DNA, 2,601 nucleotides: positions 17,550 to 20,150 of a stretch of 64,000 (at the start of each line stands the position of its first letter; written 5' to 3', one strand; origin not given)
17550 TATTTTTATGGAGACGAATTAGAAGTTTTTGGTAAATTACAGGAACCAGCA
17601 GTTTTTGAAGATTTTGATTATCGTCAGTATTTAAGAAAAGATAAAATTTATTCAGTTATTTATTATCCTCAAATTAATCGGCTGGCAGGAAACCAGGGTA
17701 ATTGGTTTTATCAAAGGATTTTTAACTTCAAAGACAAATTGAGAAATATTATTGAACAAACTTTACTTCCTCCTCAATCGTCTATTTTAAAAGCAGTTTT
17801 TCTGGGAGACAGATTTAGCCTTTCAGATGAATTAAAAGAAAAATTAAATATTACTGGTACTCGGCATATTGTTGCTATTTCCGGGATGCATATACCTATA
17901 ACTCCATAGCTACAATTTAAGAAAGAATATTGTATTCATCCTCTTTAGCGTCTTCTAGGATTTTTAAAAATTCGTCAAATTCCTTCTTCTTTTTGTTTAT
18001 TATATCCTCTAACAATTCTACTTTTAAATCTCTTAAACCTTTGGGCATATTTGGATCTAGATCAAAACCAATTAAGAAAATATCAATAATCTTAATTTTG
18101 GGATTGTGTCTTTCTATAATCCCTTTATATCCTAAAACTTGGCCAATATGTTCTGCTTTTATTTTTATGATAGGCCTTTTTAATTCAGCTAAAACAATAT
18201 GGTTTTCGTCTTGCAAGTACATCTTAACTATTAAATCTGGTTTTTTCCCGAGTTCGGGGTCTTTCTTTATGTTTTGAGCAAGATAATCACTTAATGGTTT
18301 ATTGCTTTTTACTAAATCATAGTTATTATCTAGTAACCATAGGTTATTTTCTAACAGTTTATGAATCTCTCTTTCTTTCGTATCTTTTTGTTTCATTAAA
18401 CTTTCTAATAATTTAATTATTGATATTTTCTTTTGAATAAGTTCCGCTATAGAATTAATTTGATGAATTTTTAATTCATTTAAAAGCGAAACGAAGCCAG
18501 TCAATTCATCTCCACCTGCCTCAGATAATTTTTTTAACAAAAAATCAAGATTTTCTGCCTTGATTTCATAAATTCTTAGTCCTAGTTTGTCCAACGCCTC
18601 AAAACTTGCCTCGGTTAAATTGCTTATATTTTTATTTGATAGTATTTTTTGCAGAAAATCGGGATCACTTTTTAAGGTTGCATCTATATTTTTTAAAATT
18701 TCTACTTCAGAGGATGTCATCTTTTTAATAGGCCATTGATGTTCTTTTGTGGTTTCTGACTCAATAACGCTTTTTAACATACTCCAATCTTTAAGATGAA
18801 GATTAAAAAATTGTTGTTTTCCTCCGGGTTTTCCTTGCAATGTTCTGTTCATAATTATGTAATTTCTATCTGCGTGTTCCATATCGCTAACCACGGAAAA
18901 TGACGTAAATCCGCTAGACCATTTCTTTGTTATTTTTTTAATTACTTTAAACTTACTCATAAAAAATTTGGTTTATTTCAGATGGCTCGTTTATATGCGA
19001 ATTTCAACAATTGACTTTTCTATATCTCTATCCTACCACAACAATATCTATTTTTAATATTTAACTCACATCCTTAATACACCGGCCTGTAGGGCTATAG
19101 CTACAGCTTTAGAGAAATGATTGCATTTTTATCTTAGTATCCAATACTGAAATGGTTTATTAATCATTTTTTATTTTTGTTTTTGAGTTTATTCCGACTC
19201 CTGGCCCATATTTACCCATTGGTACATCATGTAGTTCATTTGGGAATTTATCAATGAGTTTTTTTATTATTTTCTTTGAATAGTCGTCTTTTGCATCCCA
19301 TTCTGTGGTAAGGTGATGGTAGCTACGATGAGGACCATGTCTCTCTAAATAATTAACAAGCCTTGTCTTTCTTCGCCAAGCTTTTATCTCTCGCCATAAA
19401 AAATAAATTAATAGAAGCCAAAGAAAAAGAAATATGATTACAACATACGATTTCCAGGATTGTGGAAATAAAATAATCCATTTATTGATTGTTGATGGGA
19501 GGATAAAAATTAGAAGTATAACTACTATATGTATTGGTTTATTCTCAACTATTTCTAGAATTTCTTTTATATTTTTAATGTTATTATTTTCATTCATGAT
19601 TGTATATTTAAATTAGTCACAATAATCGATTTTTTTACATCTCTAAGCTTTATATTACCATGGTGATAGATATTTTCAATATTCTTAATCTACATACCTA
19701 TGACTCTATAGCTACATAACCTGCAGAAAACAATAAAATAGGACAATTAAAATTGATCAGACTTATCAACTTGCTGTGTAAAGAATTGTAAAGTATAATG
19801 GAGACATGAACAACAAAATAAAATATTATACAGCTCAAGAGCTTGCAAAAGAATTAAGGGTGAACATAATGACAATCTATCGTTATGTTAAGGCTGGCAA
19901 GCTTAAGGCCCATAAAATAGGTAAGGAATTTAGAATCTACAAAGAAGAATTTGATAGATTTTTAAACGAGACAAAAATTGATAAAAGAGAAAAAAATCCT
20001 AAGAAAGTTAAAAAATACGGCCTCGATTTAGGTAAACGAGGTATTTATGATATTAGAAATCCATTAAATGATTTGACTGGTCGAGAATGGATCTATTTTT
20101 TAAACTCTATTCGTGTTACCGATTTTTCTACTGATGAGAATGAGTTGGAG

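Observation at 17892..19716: Near-identical 23-nt repeat at the element's left junction and again 1.8 kb inside it, with a third diverged copy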

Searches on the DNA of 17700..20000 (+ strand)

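Call 73: search_rna_families(source=window, start=17700, end=20000, threshold=evalue, max_evalue=1)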
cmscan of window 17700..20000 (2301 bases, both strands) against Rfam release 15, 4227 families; matches with E-value up to 1: 1.
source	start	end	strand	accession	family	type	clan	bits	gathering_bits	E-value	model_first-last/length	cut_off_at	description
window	19490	19550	+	RF00326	snoZ155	Gene; snRNA; snoRNA; CD-box;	-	24.8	43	0.92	1-81/81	no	Small nucleolar RNA Z155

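Call 90: search_dna_similar(query=window:17880-19730:+, collection=plasmids, mode=distant, max_rows=8)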
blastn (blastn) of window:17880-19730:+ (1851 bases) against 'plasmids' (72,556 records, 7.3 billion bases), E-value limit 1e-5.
No match.
